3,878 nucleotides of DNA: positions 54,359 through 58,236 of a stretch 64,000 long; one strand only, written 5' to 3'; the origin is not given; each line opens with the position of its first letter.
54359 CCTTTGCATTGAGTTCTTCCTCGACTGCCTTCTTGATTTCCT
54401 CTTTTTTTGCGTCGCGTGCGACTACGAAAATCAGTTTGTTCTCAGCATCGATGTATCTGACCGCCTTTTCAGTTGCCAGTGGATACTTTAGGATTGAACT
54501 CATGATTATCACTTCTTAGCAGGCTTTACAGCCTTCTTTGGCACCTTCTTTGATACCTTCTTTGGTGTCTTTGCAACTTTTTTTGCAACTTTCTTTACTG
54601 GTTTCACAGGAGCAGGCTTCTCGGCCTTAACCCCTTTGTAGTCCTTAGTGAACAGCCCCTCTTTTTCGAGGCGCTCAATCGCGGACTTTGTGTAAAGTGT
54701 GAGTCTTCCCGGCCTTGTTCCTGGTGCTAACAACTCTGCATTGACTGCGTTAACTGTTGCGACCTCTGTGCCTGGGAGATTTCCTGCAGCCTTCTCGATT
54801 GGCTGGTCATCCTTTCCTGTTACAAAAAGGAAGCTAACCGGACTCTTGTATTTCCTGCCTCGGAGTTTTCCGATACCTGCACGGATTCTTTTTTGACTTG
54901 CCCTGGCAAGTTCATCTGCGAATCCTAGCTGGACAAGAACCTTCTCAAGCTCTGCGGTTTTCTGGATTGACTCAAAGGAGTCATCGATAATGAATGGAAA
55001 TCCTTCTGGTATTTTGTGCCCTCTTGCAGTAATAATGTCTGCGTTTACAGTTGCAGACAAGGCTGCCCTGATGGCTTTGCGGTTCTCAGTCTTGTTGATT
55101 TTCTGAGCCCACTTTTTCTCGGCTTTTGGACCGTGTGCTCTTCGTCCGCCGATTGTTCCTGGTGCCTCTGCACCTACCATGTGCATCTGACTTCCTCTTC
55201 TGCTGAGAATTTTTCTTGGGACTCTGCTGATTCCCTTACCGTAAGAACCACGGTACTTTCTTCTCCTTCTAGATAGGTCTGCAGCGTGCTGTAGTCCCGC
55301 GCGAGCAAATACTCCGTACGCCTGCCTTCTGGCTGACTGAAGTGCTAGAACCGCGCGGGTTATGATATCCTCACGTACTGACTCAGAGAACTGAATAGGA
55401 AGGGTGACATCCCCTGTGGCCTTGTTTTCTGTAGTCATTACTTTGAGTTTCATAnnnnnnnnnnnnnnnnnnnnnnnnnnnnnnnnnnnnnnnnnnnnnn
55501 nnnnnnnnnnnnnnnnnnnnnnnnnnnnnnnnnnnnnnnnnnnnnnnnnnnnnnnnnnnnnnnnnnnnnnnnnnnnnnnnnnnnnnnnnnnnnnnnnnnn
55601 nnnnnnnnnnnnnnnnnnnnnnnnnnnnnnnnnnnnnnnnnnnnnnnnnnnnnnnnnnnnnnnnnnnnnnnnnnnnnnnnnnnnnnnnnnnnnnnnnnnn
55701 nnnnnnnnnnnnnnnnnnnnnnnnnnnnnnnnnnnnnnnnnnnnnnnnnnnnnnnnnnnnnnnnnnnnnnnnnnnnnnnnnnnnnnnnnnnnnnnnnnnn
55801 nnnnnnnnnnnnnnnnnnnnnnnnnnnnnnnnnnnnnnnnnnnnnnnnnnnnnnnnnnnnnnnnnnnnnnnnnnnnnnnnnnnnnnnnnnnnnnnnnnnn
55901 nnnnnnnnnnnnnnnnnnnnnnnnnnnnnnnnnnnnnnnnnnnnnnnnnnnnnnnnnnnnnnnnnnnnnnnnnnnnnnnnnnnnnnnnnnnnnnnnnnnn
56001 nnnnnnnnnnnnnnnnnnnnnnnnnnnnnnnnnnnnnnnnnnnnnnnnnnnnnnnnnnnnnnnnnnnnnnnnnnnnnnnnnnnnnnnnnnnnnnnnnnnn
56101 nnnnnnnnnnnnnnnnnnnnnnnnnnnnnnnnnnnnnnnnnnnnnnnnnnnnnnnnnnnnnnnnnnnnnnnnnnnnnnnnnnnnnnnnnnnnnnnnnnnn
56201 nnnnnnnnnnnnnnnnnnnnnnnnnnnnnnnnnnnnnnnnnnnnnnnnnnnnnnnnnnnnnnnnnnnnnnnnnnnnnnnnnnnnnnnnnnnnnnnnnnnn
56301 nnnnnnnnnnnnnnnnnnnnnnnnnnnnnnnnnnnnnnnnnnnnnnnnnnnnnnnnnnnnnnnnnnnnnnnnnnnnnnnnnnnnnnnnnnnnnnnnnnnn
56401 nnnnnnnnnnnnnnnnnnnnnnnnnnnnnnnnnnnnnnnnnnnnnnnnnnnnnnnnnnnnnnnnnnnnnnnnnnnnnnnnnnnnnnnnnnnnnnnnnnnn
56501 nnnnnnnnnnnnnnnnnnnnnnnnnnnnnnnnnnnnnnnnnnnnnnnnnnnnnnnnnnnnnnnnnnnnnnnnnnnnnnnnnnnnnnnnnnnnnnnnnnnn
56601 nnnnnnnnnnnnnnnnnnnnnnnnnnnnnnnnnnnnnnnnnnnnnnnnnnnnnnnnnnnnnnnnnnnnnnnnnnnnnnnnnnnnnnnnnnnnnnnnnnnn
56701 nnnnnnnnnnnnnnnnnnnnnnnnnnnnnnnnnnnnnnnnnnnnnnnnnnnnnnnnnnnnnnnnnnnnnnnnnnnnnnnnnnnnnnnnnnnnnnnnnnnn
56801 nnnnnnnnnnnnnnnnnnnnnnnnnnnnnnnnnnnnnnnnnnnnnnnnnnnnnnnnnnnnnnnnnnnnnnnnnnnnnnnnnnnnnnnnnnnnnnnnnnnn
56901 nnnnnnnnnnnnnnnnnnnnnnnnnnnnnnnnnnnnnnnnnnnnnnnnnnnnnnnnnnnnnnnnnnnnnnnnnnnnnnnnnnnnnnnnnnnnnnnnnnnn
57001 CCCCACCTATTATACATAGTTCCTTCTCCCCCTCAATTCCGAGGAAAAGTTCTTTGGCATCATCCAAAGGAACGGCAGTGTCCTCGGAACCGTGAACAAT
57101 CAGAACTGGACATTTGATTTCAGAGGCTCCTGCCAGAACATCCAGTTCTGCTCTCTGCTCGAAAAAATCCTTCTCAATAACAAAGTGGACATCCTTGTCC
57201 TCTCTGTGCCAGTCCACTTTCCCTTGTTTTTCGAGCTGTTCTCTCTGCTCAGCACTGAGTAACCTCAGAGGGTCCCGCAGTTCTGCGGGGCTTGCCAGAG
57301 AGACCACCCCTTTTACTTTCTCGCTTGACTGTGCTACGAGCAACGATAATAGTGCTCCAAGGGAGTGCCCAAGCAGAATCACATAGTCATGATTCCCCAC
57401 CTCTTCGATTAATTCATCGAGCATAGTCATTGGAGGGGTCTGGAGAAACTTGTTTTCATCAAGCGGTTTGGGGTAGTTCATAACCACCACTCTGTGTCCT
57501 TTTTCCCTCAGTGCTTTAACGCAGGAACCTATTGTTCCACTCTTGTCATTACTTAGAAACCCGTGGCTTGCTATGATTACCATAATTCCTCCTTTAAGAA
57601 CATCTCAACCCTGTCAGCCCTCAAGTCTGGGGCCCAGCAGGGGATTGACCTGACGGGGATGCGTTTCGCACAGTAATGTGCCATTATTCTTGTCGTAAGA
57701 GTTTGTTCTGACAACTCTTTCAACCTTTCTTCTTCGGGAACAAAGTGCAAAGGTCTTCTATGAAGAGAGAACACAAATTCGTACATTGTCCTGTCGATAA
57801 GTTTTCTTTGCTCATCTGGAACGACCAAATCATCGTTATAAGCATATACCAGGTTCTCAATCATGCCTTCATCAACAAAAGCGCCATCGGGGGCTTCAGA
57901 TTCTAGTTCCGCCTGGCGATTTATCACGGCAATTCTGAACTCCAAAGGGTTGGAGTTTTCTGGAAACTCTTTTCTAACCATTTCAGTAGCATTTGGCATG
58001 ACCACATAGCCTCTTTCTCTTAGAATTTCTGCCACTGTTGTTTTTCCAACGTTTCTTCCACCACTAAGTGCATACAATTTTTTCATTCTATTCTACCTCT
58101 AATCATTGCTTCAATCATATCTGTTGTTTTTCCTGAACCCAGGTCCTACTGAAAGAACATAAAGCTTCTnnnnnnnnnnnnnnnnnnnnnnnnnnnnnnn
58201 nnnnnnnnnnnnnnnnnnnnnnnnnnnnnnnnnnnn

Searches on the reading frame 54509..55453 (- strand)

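Call 23: search_protein_families(library=pfam, proteins=[window:54509-55453:-], max_evalue=0.01)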
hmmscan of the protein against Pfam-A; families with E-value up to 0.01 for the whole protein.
window:54509-55453:- (314 aa): 1 family
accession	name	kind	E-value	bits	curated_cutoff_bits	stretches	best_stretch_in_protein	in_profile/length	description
PF00573.27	Ribosomal_L4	-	8.5e-35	120.5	25.8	1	18-264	3-189/190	Ribosomal protein L4/L1 family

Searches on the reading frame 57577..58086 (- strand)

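Call 23: search_protein_families(library=pfam, proteins=[window:57577-58086:-], max_evalue=0.01)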
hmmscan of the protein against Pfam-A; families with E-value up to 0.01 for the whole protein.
window:57577-58086:- (169 aa): 2 families
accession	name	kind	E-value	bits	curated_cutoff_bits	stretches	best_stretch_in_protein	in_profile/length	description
PF13521.12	AAA_28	-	3.3e-11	44.1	27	1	5-143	2-151/164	AAA domain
PF13238.12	AAA_18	-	0.0012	19.7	29.4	1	7-63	3-61/128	AAA domain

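Call 56: search_protein_families(library=ncbifam, proteins=[window:57577-58086:-], max_evalue=0.001)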
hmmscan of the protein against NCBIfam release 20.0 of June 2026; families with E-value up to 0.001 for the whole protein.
window:57577-58086:- (169 aa): 0 families
